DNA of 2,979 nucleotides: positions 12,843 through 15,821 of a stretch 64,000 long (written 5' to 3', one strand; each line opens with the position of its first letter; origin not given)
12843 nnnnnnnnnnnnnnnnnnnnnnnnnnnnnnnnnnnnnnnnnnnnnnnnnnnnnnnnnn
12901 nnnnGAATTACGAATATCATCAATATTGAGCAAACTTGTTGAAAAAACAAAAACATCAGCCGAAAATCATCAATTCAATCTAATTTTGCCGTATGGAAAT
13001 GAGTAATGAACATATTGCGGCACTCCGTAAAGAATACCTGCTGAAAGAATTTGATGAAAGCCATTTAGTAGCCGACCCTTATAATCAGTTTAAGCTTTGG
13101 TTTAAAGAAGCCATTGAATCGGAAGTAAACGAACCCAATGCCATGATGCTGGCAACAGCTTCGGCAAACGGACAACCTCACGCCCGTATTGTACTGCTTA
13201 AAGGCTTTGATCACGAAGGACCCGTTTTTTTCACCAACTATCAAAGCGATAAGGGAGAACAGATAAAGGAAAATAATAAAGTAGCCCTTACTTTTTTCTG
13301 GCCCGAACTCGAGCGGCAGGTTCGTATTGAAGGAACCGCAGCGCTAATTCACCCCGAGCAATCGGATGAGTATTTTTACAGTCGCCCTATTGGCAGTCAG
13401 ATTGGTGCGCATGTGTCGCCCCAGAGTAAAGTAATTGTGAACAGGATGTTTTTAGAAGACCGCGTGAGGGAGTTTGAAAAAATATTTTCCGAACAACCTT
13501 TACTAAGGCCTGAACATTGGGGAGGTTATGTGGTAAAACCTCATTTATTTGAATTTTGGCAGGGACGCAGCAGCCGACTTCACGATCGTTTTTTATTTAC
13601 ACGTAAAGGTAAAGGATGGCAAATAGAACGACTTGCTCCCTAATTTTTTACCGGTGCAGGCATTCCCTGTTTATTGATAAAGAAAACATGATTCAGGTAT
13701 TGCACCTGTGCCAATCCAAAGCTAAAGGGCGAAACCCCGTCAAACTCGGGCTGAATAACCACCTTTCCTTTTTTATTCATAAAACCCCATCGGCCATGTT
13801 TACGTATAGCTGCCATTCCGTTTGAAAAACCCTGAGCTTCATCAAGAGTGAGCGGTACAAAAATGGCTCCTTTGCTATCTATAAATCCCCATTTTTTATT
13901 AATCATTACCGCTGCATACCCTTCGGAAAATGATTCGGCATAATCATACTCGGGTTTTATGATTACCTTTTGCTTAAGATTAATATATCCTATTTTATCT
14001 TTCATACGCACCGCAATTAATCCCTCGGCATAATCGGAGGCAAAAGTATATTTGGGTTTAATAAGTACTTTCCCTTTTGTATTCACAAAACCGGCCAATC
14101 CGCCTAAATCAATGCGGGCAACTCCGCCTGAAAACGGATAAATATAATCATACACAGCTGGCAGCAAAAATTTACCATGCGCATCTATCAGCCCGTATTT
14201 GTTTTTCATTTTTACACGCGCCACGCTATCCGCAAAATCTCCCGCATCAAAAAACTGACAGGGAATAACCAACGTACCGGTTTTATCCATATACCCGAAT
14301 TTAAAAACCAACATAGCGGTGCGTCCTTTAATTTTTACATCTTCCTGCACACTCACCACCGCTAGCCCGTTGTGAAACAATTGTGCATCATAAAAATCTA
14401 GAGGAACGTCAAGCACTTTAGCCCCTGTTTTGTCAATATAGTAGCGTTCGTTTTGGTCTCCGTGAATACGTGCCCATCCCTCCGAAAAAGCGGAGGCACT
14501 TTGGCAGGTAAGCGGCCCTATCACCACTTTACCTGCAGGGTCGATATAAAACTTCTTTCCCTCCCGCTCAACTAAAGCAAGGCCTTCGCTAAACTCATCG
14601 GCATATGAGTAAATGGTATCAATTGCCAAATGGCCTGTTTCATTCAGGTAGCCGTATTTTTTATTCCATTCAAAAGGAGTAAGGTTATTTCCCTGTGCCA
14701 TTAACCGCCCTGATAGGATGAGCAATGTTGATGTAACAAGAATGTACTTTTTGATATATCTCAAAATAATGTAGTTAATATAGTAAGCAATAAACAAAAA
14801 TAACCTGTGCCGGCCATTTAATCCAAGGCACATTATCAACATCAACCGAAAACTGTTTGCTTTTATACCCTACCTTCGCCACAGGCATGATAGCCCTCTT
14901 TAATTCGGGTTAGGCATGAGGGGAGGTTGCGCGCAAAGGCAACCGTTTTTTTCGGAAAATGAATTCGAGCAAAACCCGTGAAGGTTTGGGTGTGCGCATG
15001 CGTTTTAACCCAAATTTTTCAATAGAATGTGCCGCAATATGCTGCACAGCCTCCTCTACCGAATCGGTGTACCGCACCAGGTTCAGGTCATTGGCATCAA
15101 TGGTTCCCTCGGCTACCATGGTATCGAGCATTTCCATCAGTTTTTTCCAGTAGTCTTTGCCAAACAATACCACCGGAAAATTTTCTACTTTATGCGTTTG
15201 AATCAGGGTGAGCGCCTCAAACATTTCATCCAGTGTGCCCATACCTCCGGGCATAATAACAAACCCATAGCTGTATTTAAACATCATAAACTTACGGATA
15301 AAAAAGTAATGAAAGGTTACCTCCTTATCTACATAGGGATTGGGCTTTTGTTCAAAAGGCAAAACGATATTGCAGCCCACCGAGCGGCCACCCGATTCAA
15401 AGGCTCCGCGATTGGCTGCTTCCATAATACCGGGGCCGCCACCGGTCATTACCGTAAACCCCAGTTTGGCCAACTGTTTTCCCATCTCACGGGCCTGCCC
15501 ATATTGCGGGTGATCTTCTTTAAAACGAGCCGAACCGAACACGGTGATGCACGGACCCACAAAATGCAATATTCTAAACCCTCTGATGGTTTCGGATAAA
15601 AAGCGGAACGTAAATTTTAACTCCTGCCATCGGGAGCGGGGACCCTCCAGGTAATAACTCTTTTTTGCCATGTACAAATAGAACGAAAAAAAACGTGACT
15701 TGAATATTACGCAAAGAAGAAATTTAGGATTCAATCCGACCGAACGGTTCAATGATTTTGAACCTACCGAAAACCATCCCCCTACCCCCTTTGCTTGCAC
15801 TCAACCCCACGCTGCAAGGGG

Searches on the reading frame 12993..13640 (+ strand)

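Call 81: search_protein_families(library=pfam, proteins=[window:12993-13640:+], max_evalue=0.00001)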
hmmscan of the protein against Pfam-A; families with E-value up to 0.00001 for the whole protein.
window:12993-13640:+ (216 aa): 4 families
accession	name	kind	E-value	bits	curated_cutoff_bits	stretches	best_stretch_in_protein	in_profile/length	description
PF01243.27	PNPOx_N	-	4.3e-31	108.2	28.1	1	37-162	1-117/120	Pyridoxamine 5'-phosphate oxidase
PF10590.14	PNP_phzG_C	-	3.3e-21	75.3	27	1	176-216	1-42/42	Pyridoxine 5'-phosphate oxidase C-terminal dimerisation region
PF12766.13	Pyridox_oxase_2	-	2.7e-11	44.4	26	1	33-119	4-99/100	Pyridoxamine 5'-phosphate oxidase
PF16242.11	Pyrid_ox_like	-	2.5e-07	30.8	28.8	1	40-123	5-89/149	Pyridoxamine 5'-phosphate oxidase like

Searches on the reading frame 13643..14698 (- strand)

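Call 81: search_protein_families(library=pfam, proteins=[window:13643-14698:-], max_evalue=0.00001)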
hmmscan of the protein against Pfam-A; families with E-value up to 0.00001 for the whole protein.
window:13643-14698:- (352 aa): 1 family
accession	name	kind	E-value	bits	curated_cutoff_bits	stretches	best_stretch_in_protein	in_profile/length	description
PF14903.11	WG_beta_rep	-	3.7e-88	289.5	25.6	7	237-270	2-35/35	WG containing repeat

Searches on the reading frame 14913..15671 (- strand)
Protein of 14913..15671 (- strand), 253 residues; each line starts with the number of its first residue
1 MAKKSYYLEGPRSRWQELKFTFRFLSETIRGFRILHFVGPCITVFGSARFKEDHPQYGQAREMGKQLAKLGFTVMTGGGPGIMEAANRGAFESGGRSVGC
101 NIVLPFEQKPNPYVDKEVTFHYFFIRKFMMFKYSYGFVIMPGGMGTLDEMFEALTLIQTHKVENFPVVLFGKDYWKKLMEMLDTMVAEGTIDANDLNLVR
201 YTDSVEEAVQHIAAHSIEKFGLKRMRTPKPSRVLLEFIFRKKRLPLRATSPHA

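Call 81: search_protein_families(library=pfam, proteins=[window:14913-15671:-], max_evalue=0.00001)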
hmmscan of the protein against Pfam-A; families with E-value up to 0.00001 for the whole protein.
window:14913-15671:- (253 aa): 2 families
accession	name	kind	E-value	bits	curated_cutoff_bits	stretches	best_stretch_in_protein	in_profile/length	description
PF03641.19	Lysine_decarbox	-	1.3e-38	132.6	27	1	83-211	1-130/131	Possible lysine decarboxylase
PF18306.6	LDcluster4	-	1.2e-17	64.3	26.3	1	42-155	4-115/151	SLOG cluster4 family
